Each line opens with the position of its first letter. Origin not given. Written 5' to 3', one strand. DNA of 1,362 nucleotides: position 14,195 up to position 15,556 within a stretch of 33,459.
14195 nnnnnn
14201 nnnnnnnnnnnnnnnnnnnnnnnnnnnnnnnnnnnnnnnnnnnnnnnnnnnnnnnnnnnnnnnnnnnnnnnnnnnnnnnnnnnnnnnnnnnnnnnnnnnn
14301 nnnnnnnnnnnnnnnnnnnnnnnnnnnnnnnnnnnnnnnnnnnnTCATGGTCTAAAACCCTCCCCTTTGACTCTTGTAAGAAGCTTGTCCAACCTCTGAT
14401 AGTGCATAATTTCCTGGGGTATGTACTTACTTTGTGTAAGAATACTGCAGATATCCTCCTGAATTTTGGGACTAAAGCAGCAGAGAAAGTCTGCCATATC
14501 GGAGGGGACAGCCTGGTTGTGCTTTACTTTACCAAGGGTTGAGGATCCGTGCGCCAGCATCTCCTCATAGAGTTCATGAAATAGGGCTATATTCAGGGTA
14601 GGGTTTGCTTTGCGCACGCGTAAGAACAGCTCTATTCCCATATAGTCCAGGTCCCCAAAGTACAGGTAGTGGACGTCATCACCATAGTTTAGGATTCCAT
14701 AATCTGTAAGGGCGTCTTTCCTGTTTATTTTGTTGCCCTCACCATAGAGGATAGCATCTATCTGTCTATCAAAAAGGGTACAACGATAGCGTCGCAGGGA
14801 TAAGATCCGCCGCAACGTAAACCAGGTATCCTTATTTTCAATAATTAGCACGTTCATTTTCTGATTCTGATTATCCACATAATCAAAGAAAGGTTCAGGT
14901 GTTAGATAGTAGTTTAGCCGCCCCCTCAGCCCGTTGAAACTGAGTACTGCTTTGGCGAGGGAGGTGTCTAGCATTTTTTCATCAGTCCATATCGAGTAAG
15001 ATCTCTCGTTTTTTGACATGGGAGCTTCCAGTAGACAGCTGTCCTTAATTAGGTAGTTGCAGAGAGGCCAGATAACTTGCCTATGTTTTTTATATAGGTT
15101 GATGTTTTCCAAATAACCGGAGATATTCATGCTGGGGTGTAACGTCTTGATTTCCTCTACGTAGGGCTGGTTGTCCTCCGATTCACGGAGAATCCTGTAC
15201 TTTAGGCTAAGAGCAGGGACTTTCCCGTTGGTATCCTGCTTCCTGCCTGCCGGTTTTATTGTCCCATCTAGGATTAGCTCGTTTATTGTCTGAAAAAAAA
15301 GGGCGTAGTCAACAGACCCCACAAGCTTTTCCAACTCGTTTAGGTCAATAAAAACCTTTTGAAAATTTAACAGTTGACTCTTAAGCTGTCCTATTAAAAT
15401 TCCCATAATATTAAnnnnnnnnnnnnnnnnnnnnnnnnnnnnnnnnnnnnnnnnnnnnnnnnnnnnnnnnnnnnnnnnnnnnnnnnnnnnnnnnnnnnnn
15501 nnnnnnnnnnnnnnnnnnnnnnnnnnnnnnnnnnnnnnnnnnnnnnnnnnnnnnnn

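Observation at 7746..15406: Wadjet-like SMC/Toprim four-gene operon with permuted gene order (nuclease first): candidate divergent or undescribed SMC-based defence system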

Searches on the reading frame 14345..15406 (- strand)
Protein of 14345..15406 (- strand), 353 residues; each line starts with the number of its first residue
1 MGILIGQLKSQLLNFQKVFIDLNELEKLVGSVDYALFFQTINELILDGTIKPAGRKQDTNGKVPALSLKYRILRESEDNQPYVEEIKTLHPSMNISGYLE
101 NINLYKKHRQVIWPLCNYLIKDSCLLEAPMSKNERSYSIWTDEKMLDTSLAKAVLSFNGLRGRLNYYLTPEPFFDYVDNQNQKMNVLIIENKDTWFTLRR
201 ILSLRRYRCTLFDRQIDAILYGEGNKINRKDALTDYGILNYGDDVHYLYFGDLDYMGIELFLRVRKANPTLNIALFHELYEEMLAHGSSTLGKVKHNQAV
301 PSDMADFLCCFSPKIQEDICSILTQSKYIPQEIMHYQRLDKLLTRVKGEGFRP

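Call 3: search_protein_families(library=pfam, proteins=[window:14345-15406:-], max_evalue=0.01)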
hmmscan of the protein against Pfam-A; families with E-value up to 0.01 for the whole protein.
window:14345-15406:- (353 aa): 1 family
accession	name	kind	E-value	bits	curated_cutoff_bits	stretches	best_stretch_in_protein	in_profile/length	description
PF09983.15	JetD_C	-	0.00014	21.7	22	1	183-272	40-111/179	Wadjet protein JetD, C-terminal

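Call 4: search_protein_families(library=padloc, proteins=[window:14345-15406:-], max_evalue=0.01)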
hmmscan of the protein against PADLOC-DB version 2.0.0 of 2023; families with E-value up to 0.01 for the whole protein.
window:14345-15406:- (353 aa): 9 families
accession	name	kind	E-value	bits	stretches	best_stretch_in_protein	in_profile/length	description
PDLC00592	JetD3|JetD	-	3.2e-87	291.1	1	8-343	4-342/346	DUF2239; DUF2220 domain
PDLC00591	JetD3|JetD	-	1.4e-54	183.8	1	14-341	11-348/350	DUF2239; DUF2220 domain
PDLC00594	JetD3|JetD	-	1.7e-24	84.9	1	37-341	46-336/345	DUF2239; DUF2220 domain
PDLC00593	JetD3|JetD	-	7.8e-08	29.9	1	121-332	136-338/347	DUF2239; DUF2220 domain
PDLC00522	JetD1|JetD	-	0.00021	18.5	1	180-272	241-314/382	DUF2220; DUF3322; DUF2399 domain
PDLC00520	JetD1|JetD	-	0.00022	18.3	1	184-269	237-306/398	DUF2220; DUF3322; DUF2399 domain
PDLC00532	JetD1|JetD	-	0.00048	17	1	248-332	286-369/383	DUF2220; DUF3322; DUF2399 domain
PDLC00533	JetD1|JetD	-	0.0014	15.7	1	184-268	268-343/409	DUF2220; DUF3322; DUF2399 domain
PDLC00527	JetD1|JetD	-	0.0015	15.7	0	244-285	293-332/387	DUF2220; DUF3322; DUF2399 domain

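Call 5: search_protein_families(library=ncbifam, proteins=[window:14345-15406:-], max_evalue=0.001)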
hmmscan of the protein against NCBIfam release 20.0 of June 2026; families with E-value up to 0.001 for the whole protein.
window:14345-15406:- (353 aa): 0 families

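Call 10: find_homologous_proteins(query=window:14345-15406:-, max_evalue=0.00001)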
Query window:14345-15406:- (353 aa): 224 proteins with E <= 0.00001 among 1349 candidates; the best 120 are listed.
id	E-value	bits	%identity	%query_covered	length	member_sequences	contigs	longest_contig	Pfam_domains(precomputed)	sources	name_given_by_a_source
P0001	5.2e-238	807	100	100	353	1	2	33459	-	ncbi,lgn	-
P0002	3.3e-91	324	49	93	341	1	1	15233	PF09983.16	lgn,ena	-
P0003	7.6e-91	323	46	93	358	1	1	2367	PF09983.16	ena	-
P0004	6.1e-89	317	48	97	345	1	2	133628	PF09983.16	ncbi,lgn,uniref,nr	ncbi:hypothetical protein GH810_09885 [Acetobacterium paludosum]|uniref:Wadjet protein JetD C-termin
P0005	1.4e-88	316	48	95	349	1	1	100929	PF09983.16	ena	-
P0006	2.6e-88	315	48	95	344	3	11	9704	-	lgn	-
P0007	1.5e-87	312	49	95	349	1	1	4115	PF09983.16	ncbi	-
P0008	2.5e-87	311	47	97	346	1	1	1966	-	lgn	-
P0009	9.7e-87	310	47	95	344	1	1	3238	-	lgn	-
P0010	2.0e-85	305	47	95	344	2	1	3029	-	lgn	-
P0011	2.3e-85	305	47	97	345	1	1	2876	-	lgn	-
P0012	2.7e-85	305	46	94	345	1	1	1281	PF09983.16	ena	-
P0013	4.2e-85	304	46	92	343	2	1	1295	PF09983.16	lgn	-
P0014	4.5e-85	304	45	96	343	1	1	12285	PF09983.16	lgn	-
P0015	4.0e-84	301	46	96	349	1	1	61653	PF09983.16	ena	-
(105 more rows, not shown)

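Call 12: find_related_loci(query=A1, collection=genome_contigs, flank=10000)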
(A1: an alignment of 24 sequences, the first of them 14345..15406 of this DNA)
Query A1 (353 aa) in genome_contigs; peptide patterns used: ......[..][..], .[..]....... (x = any residue, [..] = any of these).
182 stretches matched a pattern; 162 encode a relative of the query (tblastn E <= 1e-3); the best 80 are kept; 80 distinct loci.
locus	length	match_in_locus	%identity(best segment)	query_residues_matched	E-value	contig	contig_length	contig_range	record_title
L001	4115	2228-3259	49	10-343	6e-96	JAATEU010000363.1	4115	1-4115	MAG: Clostridiales bacterium isolate bin_114 k141_16851190, whole genome shotgun sequence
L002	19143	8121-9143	48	8-348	3e-94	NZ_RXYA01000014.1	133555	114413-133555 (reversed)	Acetobacterium paludosum strain DSM 8237 NODE_14_length_133555_cov_37.771, whole genome shotgun sequence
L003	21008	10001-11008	47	8-343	3e-89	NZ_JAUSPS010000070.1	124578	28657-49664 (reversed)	MAG: Acetobacterium sp. isolate E21_metabat.bin.92 E21_k141_270691, whole genome shotgun sequence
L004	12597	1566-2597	44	3-339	4e-86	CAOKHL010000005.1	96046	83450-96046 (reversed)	MAG TPA_asm: uncultured Eubacteriales bacterium isolate SRR17684624_bin.21_metawrap_v1.3_MAG genome assembly, contig: NO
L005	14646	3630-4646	42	8-346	2e-84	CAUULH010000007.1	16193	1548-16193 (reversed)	MAG TPA_asm: uncultured Ethanoligenens sp. isolate ERR10228855_bin.4_MetaWRAP_v1.3_MAG genome assembly, contig: ERZ21659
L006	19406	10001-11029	41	5-347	2e-84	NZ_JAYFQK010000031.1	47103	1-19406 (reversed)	MAG: Desulfitobacterium sp. isolate CA_182 c_CA_000000003566, whole genome shotgun sequence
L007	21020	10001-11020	41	5-344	6e-84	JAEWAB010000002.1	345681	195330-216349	MAG: Bacillota bacterium isolate OH_PBB_192 k127_768123, whole genome shotgun sequence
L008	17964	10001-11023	42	4-344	1e-83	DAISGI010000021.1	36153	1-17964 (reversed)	MAG TPA_asm: Bacillota bacterium isolate CTOTU40134 NODE_992_length_36153_cov_46.516317, whole genome shotgun sequence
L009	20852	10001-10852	48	51-335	1e-81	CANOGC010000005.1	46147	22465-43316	MAG TPA_asm: uncultured Clostridium sp. isolate SRR19759446_bin.70_metawrap_v1.3_MAG genome assembly, contig: NODE.1054_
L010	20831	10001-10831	46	60-335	8e-81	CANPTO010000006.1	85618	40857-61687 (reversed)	MAG TPA_asm: uncultured Clostridiaceae bacterium isolate SRR15730537_bin.28_metawrap_v1.3_MAG genome assembly, contig: N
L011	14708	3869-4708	47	57-335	1e-79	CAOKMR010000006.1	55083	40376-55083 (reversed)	MAG TPA_asm: uncultured Clostridiaceae bacterium isolate SRR17684645_bin.3_metawrap_v1.3_MAG genome assembly, contig: NO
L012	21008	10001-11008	42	8-337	1e-79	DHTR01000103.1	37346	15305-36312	MAG TPA_asm: Pelotomaculum sp. UBA5255 UBA5255_contig_9522, whole genome shotgun sequence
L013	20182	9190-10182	44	19-344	3e-79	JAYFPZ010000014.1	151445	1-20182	MAG: Syntrophomonadaceae bacterium isolate CA_145 c_CA_000000006213, whole genome shotgun sequence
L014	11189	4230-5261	43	11-349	1e-78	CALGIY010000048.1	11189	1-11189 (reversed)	MAG TPA_asm: uncultured Thermoanaerobacteraceae bacterium isolate SRR1562005_bin.131_CONCOCT_v1.1_MAG genome assembly, c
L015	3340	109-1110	43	10-337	5e-79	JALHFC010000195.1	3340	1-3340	MAG: Pelotomaculum sp. isolate 3-JJ_aug_S1_009 scaffold_23342, whole genome shotgun sequence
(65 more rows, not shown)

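Call 14: find_encoding_contigs(protein=window:14345-15406:-, flank=10000, max_places=4)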
Protein window:14345-15406:- (353 aa): 2 contigs read that carry it; 2 places shown.
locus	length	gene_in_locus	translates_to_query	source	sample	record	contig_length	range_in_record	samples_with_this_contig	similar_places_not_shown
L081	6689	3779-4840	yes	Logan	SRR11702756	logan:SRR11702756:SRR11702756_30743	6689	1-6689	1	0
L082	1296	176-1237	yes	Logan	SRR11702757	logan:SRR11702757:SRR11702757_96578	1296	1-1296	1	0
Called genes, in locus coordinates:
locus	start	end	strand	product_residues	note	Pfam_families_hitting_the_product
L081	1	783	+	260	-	?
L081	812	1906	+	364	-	PF01926:MMR_HSR1, PF02421:FeoB_N, PF06071:YchF-GTPase_C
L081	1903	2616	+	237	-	PF01757:Acyl_transf_3 (faint), PF07786:HGSNAT_cat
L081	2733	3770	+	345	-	-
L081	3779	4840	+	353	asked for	-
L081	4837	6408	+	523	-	-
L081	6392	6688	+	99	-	?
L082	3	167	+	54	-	?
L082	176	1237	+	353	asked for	-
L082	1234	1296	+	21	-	?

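Call 18: search_solved_structures(query=window:14345-15406:-, max_evalue=1, show_alignments=1)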
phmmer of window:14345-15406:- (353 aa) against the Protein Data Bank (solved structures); distinct sequences matched with E-value up to 1: 2.
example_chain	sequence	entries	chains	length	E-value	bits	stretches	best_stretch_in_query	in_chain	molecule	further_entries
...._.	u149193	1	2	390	0.0054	19.2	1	243-304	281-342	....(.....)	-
9wai_E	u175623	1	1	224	0.89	11.9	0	189-270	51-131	heavy chain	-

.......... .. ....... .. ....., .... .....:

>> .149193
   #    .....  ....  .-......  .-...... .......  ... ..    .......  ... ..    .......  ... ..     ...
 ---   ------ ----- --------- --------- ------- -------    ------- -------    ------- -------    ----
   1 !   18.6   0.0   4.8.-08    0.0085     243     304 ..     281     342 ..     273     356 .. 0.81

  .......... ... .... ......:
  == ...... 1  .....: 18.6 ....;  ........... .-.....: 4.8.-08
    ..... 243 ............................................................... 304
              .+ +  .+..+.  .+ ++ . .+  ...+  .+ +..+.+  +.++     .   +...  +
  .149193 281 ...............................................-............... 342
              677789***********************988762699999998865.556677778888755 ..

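Call 64: search_dna_similar(query=window:14345-15406:-, collection=plasmids, mode=protein, max_evalue=0.00001, max_rows=20)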
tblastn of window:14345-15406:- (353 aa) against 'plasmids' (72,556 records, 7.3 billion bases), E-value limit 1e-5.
Records with a match: 5; places in all: 5; records where one place covers at least 80% of the query: 4.
Best place of each record, by identity: <60% 5.
By first word of the organism name: Bacillus 2; Clostridium 1; Pontibacillus 1; Collinsella 1.
By predicted mobility (MOB-suite, as given by PLSDB): non-mobilizable 3; conjugative 2.
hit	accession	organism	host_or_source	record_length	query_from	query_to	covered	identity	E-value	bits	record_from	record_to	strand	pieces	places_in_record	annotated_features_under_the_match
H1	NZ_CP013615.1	Clostridium perfringens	canine,Pure culture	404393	12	335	92%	33.2%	9e-36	145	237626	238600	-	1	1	Wadjet anti-phage system protein JetD domain-containing protein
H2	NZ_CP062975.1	Pontibacillus sp. ALD_SL1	mangrove mud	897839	32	345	89%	26.8%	3e-10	69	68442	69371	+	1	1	Wadjet anti-phage system protein JetD domain-containing protein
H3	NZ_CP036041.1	Bacillus mycoides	cell culture,soil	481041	34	336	86%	20.4%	8e-6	56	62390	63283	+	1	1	Wadjet anti-phage system protein JetD domain-containing protein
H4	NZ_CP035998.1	Bacillus mycoides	cell culture,soil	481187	34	336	86%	20.4%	8e-6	56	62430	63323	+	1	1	Wadjet anti-phage system protein JetD domain-containing protein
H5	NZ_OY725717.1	Collinsella aerofaciens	-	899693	131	334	58%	24.7%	5e-8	62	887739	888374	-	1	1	hypothetical protein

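Call 65: get_annotated_region(hit=H1, flank=9000)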
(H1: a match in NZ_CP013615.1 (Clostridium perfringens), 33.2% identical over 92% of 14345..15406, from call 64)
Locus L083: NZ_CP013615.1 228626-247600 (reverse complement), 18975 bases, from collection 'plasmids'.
description: Clostridium perfringens strain JP838 plasmid pJFP838A, complete sequence
organism: Clostridium perfringens (NCBI taxid 1502)
taxonomy: Bacteria; Bacillota; Clostridia; Eubacteriales; Clostridiaceae; Clostridium; Clostridium perfringens
host: -; source: canine,Pure culture; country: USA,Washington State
typing (MOB-suite, as given by PLSDB): non-mobilizable
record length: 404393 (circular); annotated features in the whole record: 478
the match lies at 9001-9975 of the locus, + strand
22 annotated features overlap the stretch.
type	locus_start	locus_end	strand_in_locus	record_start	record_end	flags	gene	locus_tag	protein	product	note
CDS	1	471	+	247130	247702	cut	-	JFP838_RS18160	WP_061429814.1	hypothetical protein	-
CDS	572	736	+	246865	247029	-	-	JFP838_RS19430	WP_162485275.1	hypothetical protein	-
CDS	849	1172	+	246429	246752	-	-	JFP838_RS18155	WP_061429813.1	leucine-rich repeat domain-containing protein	-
CDS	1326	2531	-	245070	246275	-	-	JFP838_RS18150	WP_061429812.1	hypothetical protein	-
CDS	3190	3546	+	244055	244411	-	-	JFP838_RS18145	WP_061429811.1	aminoacyl-tRNA hydrolase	-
CDS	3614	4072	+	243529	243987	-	-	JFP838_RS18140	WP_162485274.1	hypothetical protein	-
CDS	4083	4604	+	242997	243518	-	-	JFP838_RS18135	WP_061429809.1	hypothetical protein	-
CDS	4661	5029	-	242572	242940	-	-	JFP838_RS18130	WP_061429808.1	hypothetical protein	-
CDS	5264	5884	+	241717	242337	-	-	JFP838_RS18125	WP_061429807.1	ribonuclease H family protein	-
CDS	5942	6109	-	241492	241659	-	-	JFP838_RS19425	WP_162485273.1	hypothetical protein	-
CDS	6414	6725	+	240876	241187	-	-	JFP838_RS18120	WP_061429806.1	hypothetical protein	-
CDS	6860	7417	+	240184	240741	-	-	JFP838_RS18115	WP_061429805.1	SprT-like domain-containing protein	-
CDS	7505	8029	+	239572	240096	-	-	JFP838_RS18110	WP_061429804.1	dual specificity protein phosphatase family protein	-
CDS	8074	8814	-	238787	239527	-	-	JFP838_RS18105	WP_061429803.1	hypothetical protein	-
CDS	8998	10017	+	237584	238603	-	-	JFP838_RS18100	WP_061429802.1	Wadjet anti-phage system protein JetD domain-containing protein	-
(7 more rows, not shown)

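Call 66: get_annotated_region(hit=H3, flank=9000)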
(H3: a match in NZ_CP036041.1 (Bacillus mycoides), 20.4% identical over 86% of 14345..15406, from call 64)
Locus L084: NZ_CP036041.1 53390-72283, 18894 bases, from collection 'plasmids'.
description: Bacillus mycoides strain BPN573 plasmid p481
organism: Bacillus mycoides (NCBI taxid 1405)
taxonomy: Bacteria; Bacillota; Bacilli; Bacillales; Bacillaceae; Bacillus; Bacillus mycoides
host: -; source: cell culture,soil; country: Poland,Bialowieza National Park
typing (MOB-suite, as given by PLSDB): conjugative; relaxase MOBP; mating-pair formation MPF_T
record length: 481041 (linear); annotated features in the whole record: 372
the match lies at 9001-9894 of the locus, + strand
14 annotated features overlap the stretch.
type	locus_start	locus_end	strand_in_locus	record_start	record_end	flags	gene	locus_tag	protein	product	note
CDS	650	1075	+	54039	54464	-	-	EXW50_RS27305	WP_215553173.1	GTP pyrophosphokinase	-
CDS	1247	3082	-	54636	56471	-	-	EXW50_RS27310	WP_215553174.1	DNA/RNA helicase domain-containing protein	-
CDS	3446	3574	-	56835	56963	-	-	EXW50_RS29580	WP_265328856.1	hypothetical protein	-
CDS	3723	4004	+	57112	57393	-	-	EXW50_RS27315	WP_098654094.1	hypothetical protein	-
CDS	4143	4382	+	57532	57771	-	-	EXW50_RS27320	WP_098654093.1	hypothetical protein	-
CDS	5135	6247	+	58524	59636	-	-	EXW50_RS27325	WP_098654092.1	hypothetical protein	-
CDS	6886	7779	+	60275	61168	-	-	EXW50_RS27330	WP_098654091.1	hypothetical protein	-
CDS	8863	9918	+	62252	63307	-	-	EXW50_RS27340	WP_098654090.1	Wadjet anti-phage system protein JetD domain-containing protein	-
CDS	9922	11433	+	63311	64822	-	-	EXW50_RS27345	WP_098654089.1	hypothetical protein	-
CDS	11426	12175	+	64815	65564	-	-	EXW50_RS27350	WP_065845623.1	DUF6063 family protein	-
CDS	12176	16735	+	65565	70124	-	-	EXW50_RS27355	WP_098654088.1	hypothetical protein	-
CDS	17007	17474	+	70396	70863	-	-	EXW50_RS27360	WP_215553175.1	SLATT domain-containing protein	-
CDS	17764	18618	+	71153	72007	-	-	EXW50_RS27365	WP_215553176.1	DUF2971 domain-containing protein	-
CDS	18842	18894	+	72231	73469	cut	-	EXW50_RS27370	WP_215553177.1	RES domain-containing protein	-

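Call 79: get_annotated_region(hit=H2, flank=9000)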
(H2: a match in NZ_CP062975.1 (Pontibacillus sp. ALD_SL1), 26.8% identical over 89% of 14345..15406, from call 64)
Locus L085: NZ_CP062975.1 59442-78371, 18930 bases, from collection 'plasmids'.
description: Pontibacillus sp. ALD_SL1 plasmid unnamed, complete sequence
organism: Pontibacillus sp. ALD_SL1 (NCBI taxid 2777185)
taxonomy: Bacteria; Bacillota; Bacilli; Bacillales; Bacillaceae; Pontibacillus; Pontibacillus sp. ALD SL1
host: -; source: mangrove mud; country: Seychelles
typing (MOB-suite, as given by PLSDB): non-mobilizable
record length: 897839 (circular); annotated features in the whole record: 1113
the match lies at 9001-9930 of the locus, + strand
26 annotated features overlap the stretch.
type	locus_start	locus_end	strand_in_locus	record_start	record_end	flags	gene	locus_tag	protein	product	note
CDS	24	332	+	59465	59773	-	-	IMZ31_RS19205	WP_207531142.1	hypothetical protein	-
CDS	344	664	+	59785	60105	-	-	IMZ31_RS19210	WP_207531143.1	hypothetical protein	-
CDS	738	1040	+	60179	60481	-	-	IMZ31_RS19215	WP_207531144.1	hypothetical protein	-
CDS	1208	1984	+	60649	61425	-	-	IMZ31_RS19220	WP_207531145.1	HNH endonuclease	-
CDS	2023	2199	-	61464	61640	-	-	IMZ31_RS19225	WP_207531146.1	hypothetical protein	-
CDS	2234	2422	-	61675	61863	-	-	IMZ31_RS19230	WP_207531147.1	hypothetical protein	-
CDS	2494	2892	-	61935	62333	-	-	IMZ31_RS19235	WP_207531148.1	hypothetical protein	-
CDS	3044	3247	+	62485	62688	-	-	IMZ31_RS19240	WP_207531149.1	hypothetical protein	-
CDS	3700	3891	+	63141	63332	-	-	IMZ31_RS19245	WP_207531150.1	hypothetical protein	-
CDS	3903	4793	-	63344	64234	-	murB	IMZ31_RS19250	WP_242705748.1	UDP-N-acetylmuramate dehydrogenase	-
CDS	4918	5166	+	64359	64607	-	-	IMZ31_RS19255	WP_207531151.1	topoisomerase C-terminal repeat-containing protein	-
CDS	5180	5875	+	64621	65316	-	-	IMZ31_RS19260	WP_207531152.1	hypothetical protein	-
CDS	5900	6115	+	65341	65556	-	-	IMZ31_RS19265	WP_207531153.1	hypothetical protein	-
CDS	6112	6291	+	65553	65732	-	-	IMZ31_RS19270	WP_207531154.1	hypothetical protein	-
CDS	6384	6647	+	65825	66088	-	-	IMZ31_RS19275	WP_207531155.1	hypothetical protein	-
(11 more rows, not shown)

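Call 80: get_annotated_region(hit=H5, flank=9000)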
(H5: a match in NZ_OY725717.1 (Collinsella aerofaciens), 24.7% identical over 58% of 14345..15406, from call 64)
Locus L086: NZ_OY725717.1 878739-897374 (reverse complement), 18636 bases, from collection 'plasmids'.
description: Collinsella aerofaciens strain Collinsella aerofaciens TSDC17.2-1.1 plasmid 6, complete sequence
organism: Collinsella aerofaciens (NCBI taxid 74426)
taxonomy: Bacteria; Actinomycetota; Coriobacteriia; Coriobacteriales; Coriobacteriaceae; Collinsella; Collinsella aerofaciens
host: -; source: -; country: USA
typing (MOB-suite, as given by PLSDB): non-mobilizable
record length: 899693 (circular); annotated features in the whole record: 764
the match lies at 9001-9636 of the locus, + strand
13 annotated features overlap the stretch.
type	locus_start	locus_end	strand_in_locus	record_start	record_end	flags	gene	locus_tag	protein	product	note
CDS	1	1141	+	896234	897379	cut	alr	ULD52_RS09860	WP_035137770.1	alanine racemase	GO:0009252 - peptidoglycan biosynthetic process [Evidence IEA]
CDS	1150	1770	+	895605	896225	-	-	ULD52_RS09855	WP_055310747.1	uracil-DNA glycosylase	GO:0006281 - DNA repair [Evidence IEA]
CDS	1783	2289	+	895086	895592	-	tsaE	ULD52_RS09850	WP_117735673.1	tRNA (adenosine(37)-N6)-threonylcarbamoyltransferase complex ATPase subunit type 1 TsaE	GO:0006400 - tRNA modification [Evidence IEA]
CDS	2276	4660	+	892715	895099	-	tsaD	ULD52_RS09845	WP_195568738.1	tRNA (adenosine(37)-N6)-threonylcarbamoyltransferase complex transferase subunit TsaD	GO:0006400 - tRNA modification [Evidence IEA]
CDS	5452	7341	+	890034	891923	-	-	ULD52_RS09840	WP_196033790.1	carbon starvation protein A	-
CDS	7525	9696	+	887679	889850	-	-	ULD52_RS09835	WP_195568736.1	hypothetical protein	-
CDS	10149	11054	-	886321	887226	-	-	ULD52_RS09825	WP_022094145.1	peptidoglycan-binding protein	-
CDS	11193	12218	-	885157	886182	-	-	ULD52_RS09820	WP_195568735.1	polyprenyl synthetase family protein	GO:0008299 - isoprenoid biosynthetic process [Evidence IEA]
CDS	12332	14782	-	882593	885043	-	-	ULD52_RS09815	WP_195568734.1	PTS transporter subunit EIIC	GO:0009401 - phosphoenolpyruvate-dependent sugar phosphotransferase system [Evidence IEA]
CDS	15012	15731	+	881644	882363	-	-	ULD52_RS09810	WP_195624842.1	GntR family transcriptional regulator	-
CDS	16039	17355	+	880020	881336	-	-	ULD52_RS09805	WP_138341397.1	ABC transporter substrate-binding protein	-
CDS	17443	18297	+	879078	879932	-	-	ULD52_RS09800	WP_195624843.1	sugar ABC transporter permease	-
CDS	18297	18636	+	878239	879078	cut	-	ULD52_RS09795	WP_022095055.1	carbohydrate ABC transporter permease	GO:0008643 - carbohydrate transport [Evidence IEA]; GO:0055085 - transmembrane transport [Evidence IEA]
